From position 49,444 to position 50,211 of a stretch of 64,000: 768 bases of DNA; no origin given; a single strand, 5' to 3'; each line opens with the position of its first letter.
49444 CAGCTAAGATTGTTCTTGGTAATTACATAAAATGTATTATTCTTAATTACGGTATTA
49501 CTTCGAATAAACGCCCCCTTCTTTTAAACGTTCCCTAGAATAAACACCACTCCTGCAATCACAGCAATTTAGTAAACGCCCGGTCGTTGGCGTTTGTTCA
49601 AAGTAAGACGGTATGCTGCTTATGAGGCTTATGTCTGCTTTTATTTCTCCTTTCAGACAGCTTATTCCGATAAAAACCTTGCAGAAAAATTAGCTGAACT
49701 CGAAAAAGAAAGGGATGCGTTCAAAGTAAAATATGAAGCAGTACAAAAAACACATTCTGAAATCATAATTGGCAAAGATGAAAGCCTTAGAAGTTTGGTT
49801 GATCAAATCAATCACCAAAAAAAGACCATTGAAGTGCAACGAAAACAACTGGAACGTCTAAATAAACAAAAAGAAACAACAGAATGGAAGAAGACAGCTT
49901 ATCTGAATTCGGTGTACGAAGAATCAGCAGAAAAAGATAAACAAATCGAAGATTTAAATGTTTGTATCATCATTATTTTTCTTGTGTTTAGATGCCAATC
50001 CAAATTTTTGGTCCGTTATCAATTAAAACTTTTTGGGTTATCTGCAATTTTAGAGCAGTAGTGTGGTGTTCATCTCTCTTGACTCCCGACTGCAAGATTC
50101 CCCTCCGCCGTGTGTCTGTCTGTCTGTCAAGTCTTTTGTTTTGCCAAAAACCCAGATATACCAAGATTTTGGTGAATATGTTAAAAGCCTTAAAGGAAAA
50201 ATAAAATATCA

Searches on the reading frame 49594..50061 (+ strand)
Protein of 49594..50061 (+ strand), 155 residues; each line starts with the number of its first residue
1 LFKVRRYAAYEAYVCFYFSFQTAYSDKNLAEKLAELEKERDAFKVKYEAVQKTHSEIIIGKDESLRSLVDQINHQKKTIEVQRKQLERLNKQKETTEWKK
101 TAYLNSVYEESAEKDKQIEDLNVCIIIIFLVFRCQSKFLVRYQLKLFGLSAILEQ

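Call 29: search_protein_families(library=pfam, proteins=[window:49594-50061:+], max_evalue=0.01)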
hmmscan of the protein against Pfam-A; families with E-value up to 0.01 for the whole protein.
window:49594-50061:+ (155 aa): 2 families
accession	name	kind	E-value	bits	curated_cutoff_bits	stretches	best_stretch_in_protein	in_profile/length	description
PF21408.2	MTR4-like_stalk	-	0.0045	17.7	24.2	0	18-53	9-45/64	Exosome RNA helicase MTR4-like, stalk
PF06034.16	DUF919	-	0.0071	16.6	21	1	61-97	2-39/62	Nucleopolyhedrovirus protein of unknown function (DUF919)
